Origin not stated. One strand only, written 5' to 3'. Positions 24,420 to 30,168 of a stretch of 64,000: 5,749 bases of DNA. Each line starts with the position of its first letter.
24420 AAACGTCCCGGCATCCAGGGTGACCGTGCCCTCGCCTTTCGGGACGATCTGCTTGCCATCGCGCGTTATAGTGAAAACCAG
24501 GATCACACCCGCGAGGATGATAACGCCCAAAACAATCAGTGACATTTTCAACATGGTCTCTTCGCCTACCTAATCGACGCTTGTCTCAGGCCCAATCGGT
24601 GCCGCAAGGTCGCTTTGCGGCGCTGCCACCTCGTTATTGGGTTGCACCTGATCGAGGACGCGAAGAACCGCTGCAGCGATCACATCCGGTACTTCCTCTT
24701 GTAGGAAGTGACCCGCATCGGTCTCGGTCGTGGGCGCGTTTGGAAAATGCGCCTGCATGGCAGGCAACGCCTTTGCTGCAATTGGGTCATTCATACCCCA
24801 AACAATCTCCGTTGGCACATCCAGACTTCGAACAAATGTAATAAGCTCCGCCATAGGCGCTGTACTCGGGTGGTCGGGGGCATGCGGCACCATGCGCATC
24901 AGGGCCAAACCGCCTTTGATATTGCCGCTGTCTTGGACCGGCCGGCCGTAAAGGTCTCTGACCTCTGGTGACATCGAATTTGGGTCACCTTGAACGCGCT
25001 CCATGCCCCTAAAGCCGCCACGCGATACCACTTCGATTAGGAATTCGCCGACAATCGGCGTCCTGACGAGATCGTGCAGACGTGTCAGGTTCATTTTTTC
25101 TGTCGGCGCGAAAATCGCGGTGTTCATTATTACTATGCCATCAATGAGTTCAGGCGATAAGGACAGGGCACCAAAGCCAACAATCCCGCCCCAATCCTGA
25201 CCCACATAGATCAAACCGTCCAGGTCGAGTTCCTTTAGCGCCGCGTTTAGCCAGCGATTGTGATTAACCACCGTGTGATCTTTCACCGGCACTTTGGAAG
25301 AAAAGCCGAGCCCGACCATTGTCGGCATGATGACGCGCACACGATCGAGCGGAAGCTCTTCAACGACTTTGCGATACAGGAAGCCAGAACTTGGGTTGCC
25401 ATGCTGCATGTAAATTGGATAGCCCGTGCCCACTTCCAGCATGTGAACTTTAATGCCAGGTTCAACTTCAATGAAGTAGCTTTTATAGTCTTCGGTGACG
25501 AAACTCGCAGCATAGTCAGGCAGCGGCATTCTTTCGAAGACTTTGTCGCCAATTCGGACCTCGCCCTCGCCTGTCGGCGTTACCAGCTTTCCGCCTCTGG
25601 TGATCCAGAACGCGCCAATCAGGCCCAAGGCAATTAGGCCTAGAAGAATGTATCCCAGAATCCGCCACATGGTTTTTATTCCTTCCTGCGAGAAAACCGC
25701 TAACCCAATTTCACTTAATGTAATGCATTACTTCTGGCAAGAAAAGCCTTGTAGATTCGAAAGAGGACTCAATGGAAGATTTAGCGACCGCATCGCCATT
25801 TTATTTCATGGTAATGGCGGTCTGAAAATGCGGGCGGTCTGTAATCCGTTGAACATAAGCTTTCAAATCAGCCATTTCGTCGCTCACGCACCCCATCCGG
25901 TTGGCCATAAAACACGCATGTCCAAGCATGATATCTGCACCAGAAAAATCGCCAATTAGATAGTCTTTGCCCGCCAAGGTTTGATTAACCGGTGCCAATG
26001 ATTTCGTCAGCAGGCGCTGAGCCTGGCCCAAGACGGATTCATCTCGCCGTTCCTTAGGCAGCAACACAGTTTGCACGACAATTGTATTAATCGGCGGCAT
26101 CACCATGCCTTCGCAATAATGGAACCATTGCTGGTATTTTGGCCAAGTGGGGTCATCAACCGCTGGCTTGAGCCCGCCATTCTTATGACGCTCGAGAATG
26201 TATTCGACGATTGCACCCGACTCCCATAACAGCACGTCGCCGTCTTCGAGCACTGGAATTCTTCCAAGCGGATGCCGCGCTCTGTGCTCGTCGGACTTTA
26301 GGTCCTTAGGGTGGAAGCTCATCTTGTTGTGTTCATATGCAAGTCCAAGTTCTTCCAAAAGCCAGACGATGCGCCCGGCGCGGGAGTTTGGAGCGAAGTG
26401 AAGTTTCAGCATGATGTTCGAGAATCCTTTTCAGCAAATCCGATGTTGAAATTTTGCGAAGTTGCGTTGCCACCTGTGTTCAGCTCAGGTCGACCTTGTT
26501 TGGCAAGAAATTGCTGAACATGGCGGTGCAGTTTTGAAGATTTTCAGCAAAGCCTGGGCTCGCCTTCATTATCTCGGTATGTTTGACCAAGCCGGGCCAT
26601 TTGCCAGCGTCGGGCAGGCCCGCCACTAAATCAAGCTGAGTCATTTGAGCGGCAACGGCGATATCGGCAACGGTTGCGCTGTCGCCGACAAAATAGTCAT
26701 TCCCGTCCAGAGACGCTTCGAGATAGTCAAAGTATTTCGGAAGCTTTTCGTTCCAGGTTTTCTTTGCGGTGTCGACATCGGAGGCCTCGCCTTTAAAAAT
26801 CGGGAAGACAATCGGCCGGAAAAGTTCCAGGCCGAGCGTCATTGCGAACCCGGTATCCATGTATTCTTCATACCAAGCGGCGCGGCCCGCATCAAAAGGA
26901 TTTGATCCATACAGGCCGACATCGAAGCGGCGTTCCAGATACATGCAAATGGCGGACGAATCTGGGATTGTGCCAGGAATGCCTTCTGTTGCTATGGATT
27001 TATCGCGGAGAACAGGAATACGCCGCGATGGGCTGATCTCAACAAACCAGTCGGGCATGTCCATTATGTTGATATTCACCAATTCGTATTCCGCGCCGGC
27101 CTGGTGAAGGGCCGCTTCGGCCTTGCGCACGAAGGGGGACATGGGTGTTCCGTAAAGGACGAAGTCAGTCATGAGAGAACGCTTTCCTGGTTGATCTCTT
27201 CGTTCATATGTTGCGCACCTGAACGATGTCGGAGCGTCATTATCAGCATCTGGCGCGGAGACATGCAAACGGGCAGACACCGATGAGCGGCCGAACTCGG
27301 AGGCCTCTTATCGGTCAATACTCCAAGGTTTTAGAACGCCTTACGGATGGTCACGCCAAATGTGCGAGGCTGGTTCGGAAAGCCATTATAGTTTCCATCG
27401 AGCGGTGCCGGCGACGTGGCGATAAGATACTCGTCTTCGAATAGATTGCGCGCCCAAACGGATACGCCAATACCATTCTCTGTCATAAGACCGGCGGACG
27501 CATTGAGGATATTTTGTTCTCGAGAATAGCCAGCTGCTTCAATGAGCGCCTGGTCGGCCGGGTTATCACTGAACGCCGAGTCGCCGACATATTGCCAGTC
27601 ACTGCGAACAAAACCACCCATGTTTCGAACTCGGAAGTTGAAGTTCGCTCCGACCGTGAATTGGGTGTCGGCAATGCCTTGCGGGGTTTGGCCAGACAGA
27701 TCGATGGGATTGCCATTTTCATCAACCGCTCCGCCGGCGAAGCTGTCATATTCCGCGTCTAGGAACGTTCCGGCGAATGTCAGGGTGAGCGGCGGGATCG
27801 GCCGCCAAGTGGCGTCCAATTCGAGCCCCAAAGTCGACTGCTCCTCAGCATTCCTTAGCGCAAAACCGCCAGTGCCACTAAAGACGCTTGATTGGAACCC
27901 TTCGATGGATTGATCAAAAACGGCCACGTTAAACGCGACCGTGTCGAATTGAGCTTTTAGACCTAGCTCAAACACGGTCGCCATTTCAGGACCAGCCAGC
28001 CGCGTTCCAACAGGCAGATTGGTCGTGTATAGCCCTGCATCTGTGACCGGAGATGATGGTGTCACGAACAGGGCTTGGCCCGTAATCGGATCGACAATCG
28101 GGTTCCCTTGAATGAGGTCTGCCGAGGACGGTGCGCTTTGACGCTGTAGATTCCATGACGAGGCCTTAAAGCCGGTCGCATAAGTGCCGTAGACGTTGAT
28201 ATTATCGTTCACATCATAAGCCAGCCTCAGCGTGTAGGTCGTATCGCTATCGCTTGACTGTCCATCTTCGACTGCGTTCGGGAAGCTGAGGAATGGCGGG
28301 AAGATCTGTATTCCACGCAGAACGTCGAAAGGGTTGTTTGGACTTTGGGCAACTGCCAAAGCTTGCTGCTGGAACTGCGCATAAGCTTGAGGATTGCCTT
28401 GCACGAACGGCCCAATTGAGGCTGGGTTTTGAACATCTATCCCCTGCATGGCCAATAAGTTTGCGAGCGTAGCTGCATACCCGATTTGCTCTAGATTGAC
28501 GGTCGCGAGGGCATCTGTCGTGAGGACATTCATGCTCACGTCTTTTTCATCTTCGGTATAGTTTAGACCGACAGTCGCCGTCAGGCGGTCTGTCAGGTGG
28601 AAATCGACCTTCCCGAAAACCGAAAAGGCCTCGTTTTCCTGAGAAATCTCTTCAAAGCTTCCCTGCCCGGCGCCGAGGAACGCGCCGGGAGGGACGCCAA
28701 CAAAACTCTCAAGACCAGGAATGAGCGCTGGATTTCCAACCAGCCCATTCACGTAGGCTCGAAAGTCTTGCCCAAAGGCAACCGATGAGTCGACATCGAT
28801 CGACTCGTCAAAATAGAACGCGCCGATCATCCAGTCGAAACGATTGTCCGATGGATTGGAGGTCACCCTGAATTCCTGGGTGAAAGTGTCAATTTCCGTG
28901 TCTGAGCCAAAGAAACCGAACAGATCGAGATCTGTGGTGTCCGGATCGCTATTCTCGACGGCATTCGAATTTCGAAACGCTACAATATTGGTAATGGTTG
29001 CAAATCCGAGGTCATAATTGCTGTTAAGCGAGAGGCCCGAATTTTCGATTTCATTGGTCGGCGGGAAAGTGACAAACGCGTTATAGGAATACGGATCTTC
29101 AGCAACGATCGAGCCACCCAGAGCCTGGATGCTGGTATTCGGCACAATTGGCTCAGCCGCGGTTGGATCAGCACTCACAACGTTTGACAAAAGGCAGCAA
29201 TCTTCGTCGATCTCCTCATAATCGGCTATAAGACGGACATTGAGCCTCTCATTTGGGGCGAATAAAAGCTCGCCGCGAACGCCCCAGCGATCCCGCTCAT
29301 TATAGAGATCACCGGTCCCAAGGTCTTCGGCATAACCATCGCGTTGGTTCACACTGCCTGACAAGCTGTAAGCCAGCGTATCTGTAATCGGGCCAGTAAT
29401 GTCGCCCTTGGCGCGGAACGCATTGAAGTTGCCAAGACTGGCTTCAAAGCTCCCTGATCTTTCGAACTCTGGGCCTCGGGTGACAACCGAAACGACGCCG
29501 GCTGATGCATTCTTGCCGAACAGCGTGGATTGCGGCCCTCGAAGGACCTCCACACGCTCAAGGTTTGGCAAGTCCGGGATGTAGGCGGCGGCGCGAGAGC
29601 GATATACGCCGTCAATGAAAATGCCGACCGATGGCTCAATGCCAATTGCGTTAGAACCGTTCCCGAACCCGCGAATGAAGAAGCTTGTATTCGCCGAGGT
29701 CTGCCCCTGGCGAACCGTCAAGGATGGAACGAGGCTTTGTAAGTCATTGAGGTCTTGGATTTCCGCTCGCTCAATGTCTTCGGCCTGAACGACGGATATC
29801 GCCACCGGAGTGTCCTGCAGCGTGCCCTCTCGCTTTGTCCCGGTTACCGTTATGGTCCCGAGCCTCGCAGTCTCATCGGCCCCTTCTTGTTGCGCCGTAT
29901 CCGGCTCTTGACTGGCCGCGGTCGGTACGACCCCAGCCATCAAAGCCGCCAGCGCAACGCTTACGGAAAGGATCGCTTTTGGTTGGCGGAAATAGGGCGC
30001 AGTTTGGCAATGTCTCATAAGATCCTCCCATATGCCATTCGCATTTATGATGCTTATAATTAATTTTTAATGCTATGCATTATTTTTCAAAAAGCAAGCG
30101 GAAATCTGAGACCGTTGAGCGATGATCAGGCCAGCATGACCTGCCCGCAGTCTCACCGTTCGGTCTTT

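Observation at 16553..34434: Ten intergenic copies of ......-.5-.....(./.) link nine promoter gaps into one apparent regulon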

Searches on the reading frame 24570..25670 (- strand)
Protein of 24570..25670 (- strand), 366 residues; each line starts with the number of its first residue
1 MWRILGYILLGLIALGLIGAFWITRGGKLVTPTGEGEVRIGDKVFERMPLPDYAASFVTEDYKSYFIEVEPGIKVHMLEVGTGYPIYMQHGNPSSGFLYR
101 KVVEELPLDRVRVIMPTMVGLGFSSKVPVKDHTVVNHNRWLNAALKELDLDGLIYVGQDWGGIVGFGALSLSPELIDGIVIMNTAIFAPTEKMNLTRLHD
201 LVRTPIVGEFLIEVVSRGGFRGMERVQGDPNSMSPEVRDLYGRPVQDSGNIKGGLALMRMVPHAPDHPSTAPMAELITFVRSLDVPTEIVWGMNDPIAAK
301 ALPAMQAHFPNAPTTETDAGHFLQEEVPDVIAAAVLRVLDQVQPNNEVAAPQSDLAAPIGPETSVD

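Call 8: search_protein_families(library=pfam, proteins=[window:24570-25670:-])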
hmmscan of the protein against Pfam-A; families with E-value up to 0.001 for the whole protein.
window:24570-25670:- (366 aa): 2 families
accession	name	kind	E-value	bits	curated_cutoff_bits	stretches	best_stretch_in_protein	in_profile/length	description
PF00561.26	Abhydrolase_1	-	6.3e-23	82.1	25.8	2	84-198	1-114/245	alpha/beta hydrolase fold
PF12697.13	Abhydrolase_6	-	1.5e-08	36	26.3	1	90-334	5-217/217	Alpha/beta hydrolase family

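Call 40: search_solved_structures(query=window:24570-25670:-, max_evalue=1e-18, show_alignments=2)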
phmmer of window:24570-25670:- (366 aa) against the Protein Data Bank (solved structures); distinct sequences matched with E-value up to 1e-18: 28.
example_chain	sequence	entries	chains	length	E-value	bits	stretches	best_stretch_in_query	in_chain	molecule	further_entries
5esr_A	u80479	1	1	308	6.8e-26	94.3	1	72-334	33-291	Haloalkane dehalogenase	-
6y9g_A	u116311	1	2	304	3.4e-23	85.4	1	68-340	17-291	Ancestral haloalkane dehalogenase AncHLD5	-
6f9o_A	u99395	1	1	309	9.4e-23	83.9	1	70-338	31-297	Haloalkane dehalogenase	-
4mj3_A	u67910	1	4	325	1.4e-21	80.1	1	66-351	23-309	Haloalkane dehalogenase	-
6xtc_A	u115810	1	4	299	2.1e-21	79.5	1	64-340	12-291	Haloalkane dehalogenase variant DhaA177 domain-swapped dimer type-3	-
5flk_A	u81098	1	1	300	2.2e-21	79.4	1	64-342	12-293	DHAA101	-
4wcv_A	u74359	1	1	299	2.9e-21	79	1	64-340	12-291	Haloalkane dehalogenase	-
8oe2_A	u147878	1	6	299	1.6e-20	76.6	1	64-340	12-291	Haloalkane dehalogenase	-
4f60_A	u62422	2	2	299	1.7e-20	76.5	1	64-340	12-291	Haloalkane dehalogenase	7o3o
6ty7_A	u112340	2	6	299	1.7e-20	76.5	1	64-340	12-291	Haloalkane dehalogenase variant DhaA115 domain-swapped dimer type-1 | Haloalkane dehalogenase variant DhaA115 domain-swapped dimer type-2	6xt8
3rk4_A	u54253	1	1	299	1.8e-20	76.4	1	64-340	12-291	Haloalkane dehalogenase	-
4fwb_A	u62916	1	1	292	2.3e-20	76.1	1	64-339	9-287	Haloalkane dehalogenase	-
6sp5_A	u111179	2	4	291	2.4e-20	76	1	64-339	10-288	Haloalkane dehalogenase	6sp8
7o8b_A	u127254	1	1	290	2.5e-20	76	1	64-339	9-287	Haloalkane dehalogenase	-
4hzg_A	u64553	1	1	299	4.1e-20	75.2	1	64-340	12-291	Haloalkane dehalogenase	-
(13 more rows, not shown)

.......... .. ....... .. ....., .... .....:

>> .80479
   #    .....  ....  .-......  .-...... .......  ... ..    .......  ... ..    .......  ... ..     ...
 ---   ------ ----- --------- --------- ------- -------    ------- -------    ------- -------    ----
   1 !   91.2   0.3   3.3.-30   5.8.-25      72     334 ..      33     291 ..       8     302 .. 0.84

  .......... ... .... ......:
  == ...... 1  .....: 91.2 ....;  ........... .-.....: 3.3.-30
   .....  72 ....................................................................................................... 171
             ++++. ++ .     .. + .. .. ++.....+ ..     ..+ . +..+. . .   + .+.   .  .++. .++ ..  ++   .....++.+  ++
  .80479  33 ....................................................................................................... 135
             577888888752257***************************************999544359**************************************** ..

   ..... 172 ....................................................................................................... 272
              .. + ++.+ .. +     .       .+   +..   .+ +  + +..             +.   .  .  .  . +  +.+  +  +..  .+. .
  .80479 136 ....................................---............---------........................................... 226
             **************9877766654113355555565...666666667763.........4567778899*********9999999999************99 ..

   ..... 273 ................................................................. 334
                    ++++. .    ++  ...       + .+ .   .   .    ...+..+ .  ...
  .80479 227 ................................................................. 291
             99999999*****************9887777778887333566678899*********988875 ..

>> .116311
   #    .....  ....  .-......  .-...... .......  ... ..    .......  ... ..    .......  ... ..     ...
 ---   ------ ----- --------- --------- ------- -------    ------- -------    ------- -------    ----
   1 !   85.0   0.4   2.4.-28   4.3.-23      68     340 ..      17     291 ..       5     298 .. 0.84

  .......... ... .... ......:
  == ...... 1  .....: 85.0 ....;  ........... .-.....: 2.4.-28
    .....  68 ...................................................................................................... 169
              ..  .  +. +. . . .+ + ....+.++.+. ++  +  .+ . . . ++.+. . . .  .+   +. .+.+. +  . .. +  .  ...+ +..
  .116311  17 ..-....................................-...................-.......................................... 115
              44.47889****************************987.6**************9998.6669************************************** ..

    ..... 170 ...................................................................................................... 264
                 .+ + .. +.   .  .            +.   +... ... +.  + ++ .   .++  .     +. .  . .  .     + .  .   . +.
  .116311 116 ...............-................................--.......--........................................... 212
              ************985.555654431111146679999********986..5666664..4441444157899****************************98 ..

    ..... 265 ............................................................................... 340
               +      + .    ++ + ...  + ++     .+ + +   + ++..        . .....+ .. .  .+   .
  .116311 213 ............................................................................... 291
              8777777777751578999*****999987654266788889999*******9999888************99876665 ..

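Call 42: search_protein_families(library=ncbifam, proteins=[window:24570-25670:-], max_evalue=0.00001)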
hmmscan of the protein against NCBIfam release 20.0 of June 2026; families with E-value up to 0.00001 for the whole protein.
window:24570-25670:- (366 aa): 6 families
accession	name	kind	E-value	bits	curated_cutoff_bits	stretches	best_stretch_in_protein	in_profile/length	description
NF002043.0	PRK00870.1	subfamily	2.9e-39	135.3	265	1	39-340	5-299/302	haloalkane dehalogenase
NF002938.0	PRK03592.1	equivalog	7.9e-31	107.5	241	1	59-345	7-295/298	haloalkane dehalogenase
NF002873.0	PRK03204.1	equivalog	2.9e-29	102.3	466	1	74-337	25-283/286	haloalkane dehalogenase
NF051488.1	bifunc_PcaDC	exception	6.9e-09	35.3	390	0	98-204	27-130/375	bifunctional 3-oxoadipate enol-lactonase/4-carboxymuconolactone decarboxylase PcaDC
TIGR02427.1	protocat_pcaD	equivalog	3.7e-08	33.1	255.85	0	98-199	28-127/251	3-oxoadipate enol-lactonase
NF045945.1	ProImpepLactob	equivalog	7e-06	25.7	400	0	84-183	28-130/293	proline iminopeptidase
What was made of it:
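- On Haloalkane dehalogenases (for the hydrolase pair 23442-25670, targets of O5): But NCBIfam HLD models score 135, 108 and 102 bits against cut-offs of 265, 241 and 466 (call 42).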

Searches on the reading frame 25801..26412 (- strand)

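Call 8: search_protein_families(library=pfam, proteins=[window:25801-26412:-])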
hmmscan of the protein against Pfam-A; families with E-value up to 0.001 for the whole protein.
window:25801-26412:- (203 aa): 4 families
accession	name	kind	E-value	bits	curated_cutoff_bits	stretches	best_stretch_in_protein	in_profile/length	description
PF02798.26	GST_N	-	3e-17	63.2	20.9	1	5-73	7-75/76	Glutathione S-transferase, N-terminal domain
PF13417.12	GST_N_3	-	3.5e-12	46.9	22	1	5-77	2-72/75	Glutathione S-transferase, N-terminal domain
PF13409.12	GST_N_2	-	2.2e-10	41.4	25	1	12-72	5-67/70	Glutathione S-transferase, N-terminal domain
PF00043.30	GST_C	-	6.3e-07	30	20.7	1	113-194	9-93/93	Glutathione S-transferase, C-terminal domain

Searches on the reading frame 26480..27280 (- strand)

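Call 8: search_protein_families(library=pfam, proteins=[window:26480-27280:-])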
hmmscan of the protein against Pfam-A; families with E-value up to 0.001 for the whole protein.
window:26480-27280:- (266 aa): 6 families
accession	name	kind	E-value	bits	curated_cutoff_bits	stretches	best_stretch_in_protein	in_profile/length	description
PF13417.12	GST_N_3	-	3e-14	53.6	22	1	42-120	1-72/75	Glutathione S-transferase, N-terminal domain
PF13409.12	GST_N_2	-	2.7e-12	47.6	25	1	48-118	2-70/70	Glutathione S-transferase, N-terminal domain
PF14497.11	GST_C_3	-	4.6e-11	43.3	21.6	1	166-246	17-99/104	Glutathione S-transferase, C-terminal domain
PF00043.30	GST_C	-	1.8e-09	38.1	20.7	1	157-242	12-93/93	Glutathione S-transferase, C-terminal domain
PF02798.26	GST_N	-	6.2e-08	33.3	20.9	1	41-117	4-76/76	Glutathione S-transferase, N-terminal domain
PF13410.11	GST_C_2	-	2e-06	28.3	24.9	1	175-232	6-64/69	Glutathione S-transferase, C-terminal domain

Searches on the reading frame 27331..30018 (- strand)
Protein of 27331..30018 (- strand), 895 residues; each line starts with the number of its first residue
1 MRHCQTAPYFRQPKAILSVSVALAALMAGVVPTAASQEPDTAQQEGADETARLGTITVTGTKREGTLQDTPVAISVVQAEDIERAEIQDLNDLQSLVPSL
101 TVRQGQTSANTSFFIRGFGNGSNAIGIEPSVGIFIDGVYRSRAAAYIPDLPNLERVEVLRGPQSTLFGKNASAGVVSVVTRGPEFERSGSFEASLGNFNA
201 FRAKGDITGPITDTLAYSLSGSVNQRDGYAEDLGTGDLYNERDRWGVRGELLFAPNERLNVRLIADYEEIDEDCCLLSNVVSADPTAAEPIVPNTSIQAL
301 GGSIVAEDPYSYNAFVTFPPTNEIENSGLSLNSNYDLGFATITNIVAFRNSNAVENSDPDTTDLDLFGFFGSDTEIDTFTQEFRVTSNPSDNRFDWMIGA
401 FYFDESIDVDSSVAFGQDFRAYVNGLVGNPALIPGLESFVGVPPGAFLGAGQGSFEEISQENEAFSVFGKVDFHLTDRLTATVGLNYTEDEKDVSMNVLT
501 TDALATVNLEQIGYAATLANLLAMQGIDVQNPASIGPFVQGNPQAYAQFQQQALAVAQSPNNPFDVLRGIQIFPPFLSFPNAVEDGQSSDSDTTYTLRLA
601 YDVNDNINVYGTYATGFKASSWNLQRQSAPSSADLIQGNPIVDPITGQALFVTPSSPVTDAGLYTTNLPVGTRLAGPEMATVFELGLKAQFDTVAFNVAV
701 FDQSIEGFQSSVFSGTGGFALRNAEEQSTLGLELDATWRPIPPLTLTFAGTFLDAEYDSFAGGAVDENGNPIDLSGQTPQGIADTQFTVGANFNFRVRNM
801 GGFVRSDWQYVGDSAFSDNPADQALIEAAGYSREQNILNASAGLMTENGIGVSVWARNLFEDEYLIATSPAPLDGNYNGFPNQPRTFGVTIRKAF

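Call 8: search_protein_families(library=pfam, proteins=[window:27331-30018:-])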
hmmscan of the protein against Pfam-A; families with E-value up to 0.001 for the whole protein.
window:27331-30018:- (895 aa): 2 families
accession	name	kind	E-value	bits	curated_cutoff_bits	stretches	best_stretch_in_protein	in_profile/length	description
PF00593.30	TonB_dep_Rec_b-barrel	-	2.4e-26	94.1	27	1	308-859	42-436/436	TonB dependent receptor-like, beta-barrel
PF07715.20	Plug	-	1.5e-22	80.6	23.9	1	67-175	2-107/107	TonB-dependent Receptor Plug Domain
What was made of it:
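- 25801..30018 (-): TonB-dependent receptor followed by two GST genes on the same strand (gaps of 50 and 67 bp), probably one unit under O6. Call 8.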

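Call 42: search_protein_families(library=ncbifam, proteins=[window:27331-30018:-], max_evalue=0.00001)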
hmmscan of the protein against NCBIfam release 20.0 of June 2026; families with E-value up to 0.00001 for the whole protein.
window:27331-30018:- (895 aa): 26 families (the best 25 are shown)
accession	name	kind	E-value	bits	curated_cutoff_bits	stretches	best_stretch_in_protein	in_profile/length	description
TIGR01783.1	TonB-siderophor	subfamily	5.6e-45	154.1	223.5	2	69-268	1-191/649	TonB-dependent siderophore receptor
TIGR01779.1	TonB-B12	equivalog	8.7e-23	80.7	599.7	1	47-251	22-223/614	TonB-dependent vitamin B12 receptor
TIGR01785.1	TonB-hemin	subfamily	1.5e-21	76.6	316.85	1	53-181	1-129/677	TonB-dependent heme/hemoglobin receptor family protein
NF053590.1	TonB_dep_TOL0244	equivalog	1.7e-21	76.5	645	1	53-231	10-189/604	TOL_0244 family TonB-dependent receptor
NF010010.0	PRK13483.1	equivalog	1.9e-20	72.4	927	1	41-273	21-258/660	ligand-gated channel protein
NF041535.1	TonB_rec_PqqU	equivalog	5.6e-18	64.6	1200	1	67-234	13-188/676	TonB-dependent receptor PqqU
NF007465.0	PRK10044.1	equivalog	1.8e-17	62.9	803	1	55-268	64-269/726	ferrichrome porin FhuA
NF047944.1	FoxamRcptFoxA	equivalog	5.8e-17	61.2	1300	1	22-228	10-212/697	ferrioxamine B receptor FoxA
TIGR01786.1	TonB-hemlactrns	subfamily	2.2e-15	56.1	323.75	1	55-180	2-133/719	TonB-dependent hemoglobin/transferrin/lactoferrin family receptor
NF007478.2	PRK10064.1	equivalog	9.2e-15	53.9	745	1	54-206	31-182/663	catecholate siderophore receptor CirA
NF010650.0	PRK14049.1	equivalog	3.7e-14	51.8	904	1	54-227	66-236/729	ferrioxamine B receptor precursor protein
NF010038.0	PRK13513.1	equivalog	3.9e-14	52.1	942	1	41-226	23-217/659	ligand-gated channel protein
NF007926.1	PRK10641.1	equivalog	4.4e-13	48.6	836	1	56-254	30-226/617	TonB-dependent vitamin B12 receptor BtuB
NF010651.0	PRK14050.1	equivalog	4.7e-13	48.1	884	1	53-269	62-269/730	TonB-dependent siderophore receptor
NF010051.0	PRK13528.1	subfamily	4.2e-12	45.1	583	1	30-236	14-234/727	FepA family TonB-dependent siderophore receptor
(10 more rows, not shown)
